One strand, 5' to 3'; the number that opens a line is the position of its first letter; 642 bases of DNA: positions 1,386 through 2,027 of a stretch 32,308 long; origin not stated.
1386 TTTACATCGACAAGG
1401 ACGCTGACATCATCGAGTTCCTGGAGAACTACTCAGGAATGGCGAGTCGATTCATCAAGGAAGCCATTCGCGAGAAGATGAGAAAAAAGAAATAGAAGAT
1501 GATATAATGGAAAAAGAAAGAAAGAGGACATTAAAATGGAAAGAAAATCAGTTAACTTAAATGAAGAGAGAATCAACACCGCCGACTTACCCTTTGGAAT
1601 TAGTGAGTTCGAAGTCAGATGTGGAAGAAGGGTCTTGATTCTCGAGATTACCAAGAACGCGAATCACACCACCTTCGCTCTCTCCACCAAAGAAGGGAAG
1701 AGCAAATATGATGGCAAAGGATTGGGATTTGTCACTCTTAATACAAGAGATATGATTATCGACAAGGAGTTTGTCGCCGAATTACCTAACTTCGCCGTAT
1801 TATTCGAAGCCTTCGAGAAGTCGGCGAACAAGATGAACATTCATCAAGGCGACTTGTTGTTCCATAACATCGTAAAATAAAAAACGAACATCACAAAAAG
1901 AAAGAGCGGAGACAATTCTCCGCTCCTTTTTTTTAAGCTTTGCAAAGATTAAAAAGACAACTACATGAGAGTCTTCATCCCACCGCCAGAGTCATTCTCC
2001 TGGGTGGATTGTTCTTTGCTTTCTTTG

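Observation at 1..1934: Nine-gene ORFan operon in the moron slot, transcribed against the late genes and insulated by its own promoter and terminator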

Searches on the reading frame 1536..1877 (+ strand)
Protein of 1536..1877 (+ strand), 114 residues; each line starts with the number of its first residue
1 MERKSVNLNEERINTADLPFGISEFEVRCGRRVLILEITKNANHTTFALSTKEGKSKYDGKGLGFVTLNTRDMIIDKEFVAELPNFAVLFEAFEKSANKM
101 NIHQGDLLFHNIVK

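Call 5: search_protein_families(library=pfam, proteins=[window:1536-1877:+], max_evalue=1)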
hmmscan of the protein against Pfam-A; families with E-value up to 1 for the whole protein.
window:1536-1877:+ (114 aa): 0 families

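Call 6: search_protein_families(library=phrogs, proteins=[window:1536-1877:+], max_evalue=1)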
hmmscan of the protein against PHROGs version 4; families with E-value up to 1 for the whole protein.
window:1536-1877:+ (114 aa): 1 family
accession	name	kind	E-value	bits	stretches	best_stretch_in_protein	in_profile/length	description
phrog_4781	-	unknown function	0.16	13.1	1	24-49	16-41/83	-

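Call 8: search_protein_families(library=padloc, proteins=[window:1536-1877:+], max_evalue=1)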
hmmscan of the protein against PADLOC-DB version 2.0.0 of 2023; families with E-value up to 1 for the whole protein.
window:1536-1877:+ (114 aa): 0 families

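Call 12: find_related_loci(query=window:1536-1877:+, collection=viral_contigs, flank=10000)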
Query window:1536-1877:+ (114 aa) in viral_contigs; peptide patterns used: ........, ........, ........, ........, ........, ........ (x = any residue, [..] = any of these).
10 stretches matched a pattern; 1 encode a relative of the query (tblastn E <= 1e-3); 1 distinct loci.
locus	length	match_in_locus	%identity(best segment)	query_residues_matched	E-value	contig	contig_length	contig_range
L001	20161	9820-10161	90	1-114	9e-68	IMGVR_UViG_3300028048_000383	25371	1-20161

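Call 17: find_homologous_proteins(query=window:1536-1877:+, max_evalue=0.001)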
Query window:1536-1877:+ (114 aa): 7 proteins with E <= 0.001 among 9 candidates.
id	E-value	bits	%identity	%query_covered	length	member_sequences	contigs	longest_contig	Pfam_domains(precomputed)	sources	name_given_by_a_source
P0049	4.4e-62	224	92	100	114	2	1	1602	-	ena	-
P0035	8.7e-62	223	91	100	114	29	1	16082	-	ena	-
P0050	5.7e-61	221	90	100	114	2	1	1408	-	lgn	-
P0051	1.2e-60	220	91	100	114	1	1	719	-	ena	-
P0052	1.1e-59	217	88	100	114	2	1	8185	-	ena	-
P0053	9.7e-58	210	88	100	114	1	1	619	-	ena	-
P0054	2.3e-56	206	83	100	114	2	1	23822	-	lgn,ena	-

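Call 18: find_encoding_contigs(protein=P0054, flank=10000, max_places=4)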
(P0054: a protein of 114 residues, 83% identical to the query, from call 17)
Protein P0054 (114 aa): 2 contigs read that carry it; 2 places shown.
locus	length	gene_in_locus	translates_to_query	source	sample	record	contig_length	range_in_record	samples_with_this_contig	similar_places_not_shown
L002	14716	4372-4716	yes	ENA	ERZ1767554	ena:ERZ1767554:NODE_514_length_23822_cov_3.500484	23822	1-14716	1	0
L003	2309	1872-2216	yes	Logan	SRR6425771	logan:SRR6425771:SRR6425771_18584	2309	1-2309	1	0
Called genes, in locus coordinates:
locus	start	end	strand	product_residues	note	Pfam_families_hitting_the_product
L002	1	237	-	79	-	?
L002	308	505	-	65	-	PF05339:DUF739 (weak), PF20432:Xre-like-HTH (weak)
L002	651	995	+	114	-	PF12844:HTH_19 (weak), PF13560:HTH_31, PF01381:HTH_3, PF13443:HTH_26 (weak)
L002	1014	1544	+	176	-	PF11611:DUF4352 (weak)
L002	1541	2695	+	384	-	PF14659:Phage_int_SAM_3, PF00589:Phage_integrase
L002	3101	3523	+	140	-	-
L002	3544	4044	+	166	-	-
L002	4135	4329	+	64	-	-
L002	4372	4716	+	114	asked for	-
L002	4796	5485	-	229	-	-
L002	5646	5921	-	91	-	-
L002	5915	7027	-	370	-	PF00078:RVT_1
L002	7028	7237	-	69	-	-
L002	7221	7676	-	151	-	-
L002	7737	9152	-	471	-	PF19789:DUF6273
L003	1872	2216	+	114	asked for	-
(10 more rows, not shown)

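Call 30: find_related_loci(query=window:1536-1877:+, collection=genome_contigs, flank=10000)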
Query window:1536-1877:+ (114 aa) in genome_contigs; peptide patterns used: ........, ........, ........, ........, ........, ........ (x = any residue, [..] = any of these).
189 stretches matched a pattern, but none encodes a relative of the query by tblastn (E <= 1e-3).

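Call 33: search_protein_representatives(protein=window:1536-1877:+)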
Query: 114 residues. Proteins with E-value up to 0.001 (for the whole library): 5; up to 1e-10: 1; up to 1e-30: 1. The best 5 are listed.
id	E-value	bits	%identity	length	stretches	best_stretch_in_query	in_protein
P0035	2.8e-62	223.4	91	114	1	1-114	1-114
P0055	3.8e-05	39.7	35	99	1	4-98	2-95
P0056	2.2e-04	37.3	24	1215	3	6-89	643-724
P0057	4.7e-04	36.2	44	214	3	16-38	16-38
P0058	9.5e-04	35.3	33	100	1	3-89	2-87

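Call 37: search_solved_structures(query=A2, max_evalue=10)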
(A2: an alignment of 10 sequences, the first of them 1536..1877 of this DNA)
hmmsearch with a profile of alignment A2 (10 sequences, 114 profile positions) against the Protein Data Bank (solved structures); distinct sequences matched with E-value up to 10: 0.

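Call 39: find_encoding_contigs(protein=P0052, flank=8000, max_places=4)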
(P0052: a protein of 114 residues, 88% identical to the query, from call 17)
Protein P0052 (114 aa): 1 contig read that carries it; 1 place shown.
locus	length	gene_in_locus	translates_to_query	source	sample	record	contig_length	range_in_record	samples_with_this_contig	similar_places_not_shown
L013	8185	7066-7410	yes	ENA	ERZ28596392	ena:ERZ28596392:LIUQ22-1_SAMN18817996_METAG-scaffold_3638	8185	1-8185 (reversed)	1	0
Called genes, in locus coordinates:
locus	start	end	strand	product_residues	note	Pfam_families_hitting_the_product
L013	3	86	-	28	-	?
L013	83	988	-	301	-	-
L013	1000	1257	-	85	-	-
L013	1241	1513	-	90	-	-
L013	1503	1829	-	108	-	-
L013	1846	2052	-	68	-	-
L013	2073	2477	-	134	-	-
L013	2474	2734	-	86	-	-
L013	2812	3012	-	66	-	-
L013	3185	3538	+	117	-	PF12844:HTH_19 (weak), PF13560:HTH_31, PF01381:HTH_3, PF13443:HTH_26 (faint)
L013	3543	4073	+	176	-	PF11611:DUF4352 (weak)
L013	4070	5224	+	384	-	PF14659:Phage_int_SAM_3, PF00589:Phage_integrase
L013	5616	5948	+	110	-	-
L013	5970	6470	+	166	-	-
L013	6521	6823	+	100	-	-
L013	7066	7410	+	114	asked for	-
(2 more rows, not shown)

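Call 41: predict_structure(alignment_id=A2)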
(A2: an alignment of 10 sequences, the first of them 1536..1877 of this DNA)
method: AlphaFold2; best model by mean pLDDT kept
length: 114 residues; sequences in the alignment: 10
mean_pLDDT: 76.1   pTM: 0.71
mean pLDDT of the five models: 76.1, 68.8, 68.0, 65.8, 61.4
residues with pLDDT >= 90: 33; 70-90: 47; 50-70: 18; < 50: 16
segments of 3 or more residues with pLDDT < 50: 55-61, 107-114
pLDDT, mean of each block of 10 residues (from residue 1): 83 93 92 90 88 53 72 88 78 67 48 36
secondary structure, 60 per line:
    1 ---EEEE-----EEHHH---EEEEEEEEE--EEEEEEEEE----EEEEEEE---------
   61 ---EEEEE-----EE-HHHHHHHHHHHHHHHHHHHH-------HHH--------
elements in order: E4-7 E21-29 E32-40 E45-51 E64-68 H77-96

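Call 45: fold_search(model_id=the predicted structure, library=pdb)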
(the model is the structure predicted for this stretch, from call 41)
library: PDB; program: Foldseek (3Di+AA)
matches with E <= 10: 447; with E <= 0.001: 0
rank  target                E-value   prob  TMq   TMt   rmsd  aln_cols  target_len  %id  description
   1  5h9m_B                8.7e-02  0.14  0.20  0.14  12.1       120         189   13  Crystal structure of siah2 SBD domain (released 2016-02-17)
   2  4c9z_A                1.1e-01  0.23  0.26  0.17  12.0       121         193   12  Crystal structure of Siah1 at 1.95 A resolution (released 2013-10-16)
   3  3b5q_A                1.3e-01  0.23  0.24  0.07  13.1       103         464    8  Crystal structure of a putative sulfatase (NP_810509.1) from Bacteroides thetaiotaomicron VPI-5482 at 2.40 A resolutio (released 2007-11-13)
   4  4i7d_C                1.3e-01  0.14  0.21  0.15  12.5       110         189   11  Siah1 bound to synthetic peptide (ACE)KLRPVAMVRP(PRK)VR (released 2013-08-14)
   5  5g2t_A                1.6e-01  0.21  0.24  0.07  13.1       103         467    9  BT1596 in complex with its substrate 4,5 unsaturated uronic acid alpha 1,4 D-Glucosamine-2-N, 6-O-disulfate (released 2017-05-24)
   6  8cht_B                1.7e-01  0.33  0.26  0.22  11.0        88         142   12  Crystal structure of human PURA (fragment Glu57-Glu212, PUR repeat I and II) (released 2024-02-21)
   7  1k2f_A                2.0e-01  0.20  0.27  0.18  12.7       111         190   11  siah, Seven In Absentia Homolog (released 2001-12-28)
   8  5g2t_B                2.2e-01  0.20  0.24  0.07  13.2       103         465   10  BT1596 in complex with its substrate 4,5 unsaturated uronic acid alpha 1,4 D-Glucosamine-2-N, 6-O-disulfate (released 2017-05-24)
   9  3b5q_B                2.8e-01  0.21  0.24  0.07  11.1        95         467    8  Crystal structure of a putative sulfatase (NP_810509.1) from Bacteroides thetaiotaomicron VPI-5482 at 2.40 A resolutio (released 2007-11-13)
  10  5h9m_A                2.8e-01  0.12  0.25  0.17  12.8       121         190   11  Crystal structure of siah2 SBD domain (released 2016-02-17)
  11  8i4m_S                2.9e-01  0.15  0.24  0.06  28.9       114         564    9  Portal-tail complex structure of the Cyanophage P-SCSP1u (released 2023-11-01)
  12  4ca1_A                3.3e-01  0.12  0.26  0.18  13.4       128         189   13  Crystal structure of Siah1 at 1.58 A resolution. (released 2013-10-16)
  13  5g2t_C                3.8e-01  0.15  0.24  0.07  13.1       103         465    8  BT1596 in complex with its substrate 4,5 unsaturated uronic acid alpha 1,4 D-Glucosamine-2-N, 6-O-disulfate (released 2017-05-24)
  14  4i7b_A                3.8e-01  0.13  0.25  0.17  12.6       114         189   12  Siah1 bound to synthetic peptide (ACE)KLRPV(ABA)MVRPTVR (released 2013-08-14)
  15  5g2u                  4.5e-01  0.14  0.24  0.07  13.2       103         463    8  Structure of BT1596,a 2-O GAG sulfatase (released 2017-05-24)
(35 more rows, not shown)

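Call 47: search_protein_families(library=ncbifam, proteins=[window:1536-1877:+], max_evalue=1)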
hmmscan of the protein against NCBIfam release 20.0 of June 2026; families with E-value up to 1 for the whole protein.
window:1536-1877:+ (114 aa): 1 family
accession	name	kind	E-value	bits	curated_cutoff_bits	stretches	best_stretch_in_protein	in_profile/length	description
NF008334.0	PRK11119.1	equivalog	0.027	13.5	215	1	27-102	218-289/331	glycine betaine/L-proline ABC transporter substrate-binding protein ProX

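Call 48: find_related_loci(query=A2, collection=metagenome_contigs, flank=7000)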
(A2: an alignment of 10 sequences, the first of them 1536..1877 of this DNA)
Query A2 (114 aa) in metagenome_contigs; peptide patterns used: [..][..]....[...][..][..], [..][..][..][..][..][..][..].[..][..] (x = any residue, [..] = any of these).
241 stretches matched a pattern; 3 encode a relative of the query (tblastn E <= 1e-3); 3 distinct loci.
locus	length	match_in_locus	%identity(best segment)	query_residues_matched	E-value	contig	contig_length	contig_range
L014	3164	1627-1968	92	1-114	5e-69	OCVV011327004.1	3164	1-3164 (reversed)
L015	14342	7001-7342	90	1-114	9e-68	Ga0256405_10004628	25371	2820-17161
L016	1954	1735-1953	90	1-73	8e-42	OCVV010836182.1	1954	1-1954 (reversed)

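Call 49: find_related_loci(query=A2, collection=viral_contigs, flank=10000)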
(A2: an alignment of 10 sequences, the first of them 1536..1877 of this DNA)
Query A2 (114 aa) in viral_contigs; peptide patterns used: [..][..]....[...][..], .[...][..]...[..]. (x = any residue, [..] = any of these).
80 stretches matched a pattern; 1 encode a relative of the query (tblastn E <= 1e-3); 1 distinct loci.
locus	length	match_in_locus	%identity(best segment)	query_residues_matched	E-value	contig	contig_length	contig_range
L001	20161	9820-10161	90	1-114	9e-68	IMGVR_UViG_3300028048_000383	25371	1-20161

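Call 50: find_encoding_contigs(protein=P0055, flank=8000, max_places=4)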
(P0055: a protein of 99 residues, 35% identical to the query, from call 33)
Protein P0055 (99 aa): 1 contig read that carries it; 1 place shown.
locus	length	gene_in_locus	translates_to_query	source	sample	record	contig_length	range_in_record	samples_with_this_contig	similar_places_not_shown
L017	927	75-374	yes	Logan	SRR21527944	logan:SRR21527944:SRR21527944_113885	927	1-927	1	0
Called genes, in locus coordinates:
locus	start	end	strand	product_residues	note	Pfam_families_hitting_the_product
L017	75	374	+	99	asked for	-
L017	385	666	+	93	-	-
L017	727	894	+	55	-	-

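Call 51: find_encoding_contigs(protein=P0058, flank=8000, max_places=4)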
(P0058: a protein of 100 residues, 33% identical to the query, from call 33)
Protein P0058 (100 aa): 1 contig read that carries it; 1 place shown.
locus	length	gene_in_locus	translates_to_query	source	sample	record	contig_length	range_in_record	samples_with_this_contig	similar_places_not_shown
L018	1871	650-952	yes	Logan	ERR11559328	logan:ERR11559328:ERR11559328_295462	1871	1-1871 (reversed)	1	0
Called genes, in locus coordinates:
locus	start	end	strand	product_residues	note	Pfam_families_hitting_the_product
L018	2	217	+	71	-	?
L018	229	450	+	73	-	-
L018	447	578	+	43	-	-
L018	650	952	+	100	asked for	-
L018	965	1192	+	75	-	PF01381:HTH_3 (weak), PF13443:HTH_26 (weak)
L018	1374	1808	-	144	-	-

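Call 72: fold_search(model_id=the predicted structure, library=viral)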
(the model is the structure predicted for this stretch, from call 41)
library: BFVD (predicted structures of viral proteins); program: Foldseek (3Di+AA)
matches with E <= 10: 993; with E <= 0.001: 0
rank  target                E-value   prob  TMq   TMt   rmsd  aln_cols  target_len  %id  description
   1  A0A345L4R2            1.9e-02  0.84  0.30  0.24  11.8        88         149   17  (no name in the UniProt tables at hand)
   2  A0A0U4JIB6            5.0e-02  0.33  0.23  0.18  12.5        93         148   10  Uncharacterized protein [Arthrobacter phage Martha]
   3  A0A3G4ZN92            5.3e-02  0.57  0.32  0.19  13.6       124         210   11  Uncharacterized protein [Terrestrivirus sp.]
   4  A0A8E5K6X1            8.1e-02  0.16  0.22  0.14  12.4       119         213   12  (no name in the UniProt tables at hand)
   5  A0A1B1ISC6            9.1e-02  0.25  0.24  0.26  14.9       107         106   15  (no name in the UniProt tables at hand)
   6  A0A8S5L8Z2            9.7e-02  0.38  0.26  0.33  12.2        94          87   15  Uncharacterized protein [Siphoviridae sp. ct4T77]
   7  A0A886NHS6            9.7e-02  0.28  0.25  0.14  14.4        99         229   13  (no name in the UniProt tables at hand)
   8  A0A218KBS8            1.2e-01  0.57  0.38  0.23  14.6       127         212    9  Uncharacterized protein [Bacillus phage PBC2]
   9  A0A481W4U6            1.2e-01  0.18  0.19  0.15  12.4        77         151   10  Uncharacterized protein [Pseudomonas phage Psa21]
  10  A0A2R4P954            1.2e-01  0.23  0.22  0.20  11.7        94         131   17  (no name in the UniProt tables at hand)
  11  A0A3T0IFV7            1.3e-01  0.30  0.27  0.06   9.9       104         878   16  (no name in the UniProt tables at hand)
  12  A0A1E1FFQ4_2          1.3e-01  0.28  0.27  0.04  12.3       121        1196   11  Polyprotein [Winged bean alphaendornavirus 1]
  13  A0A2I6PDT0            1.4e-01  0.69  0.35  0.36  10.2        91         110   12  (no name in the UniProt tables at hand)
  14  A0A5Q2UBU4            1.4e-01  0.66  0.35  0.12   9.6       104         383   12  Uncharacterized protein [Bacteriophage Phobos]
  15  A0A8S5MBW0            1.4e-01  0.12  0.18  0.22  11.6        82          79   21  Uncharacterized protein [Podoviridae sp. ct53O25]
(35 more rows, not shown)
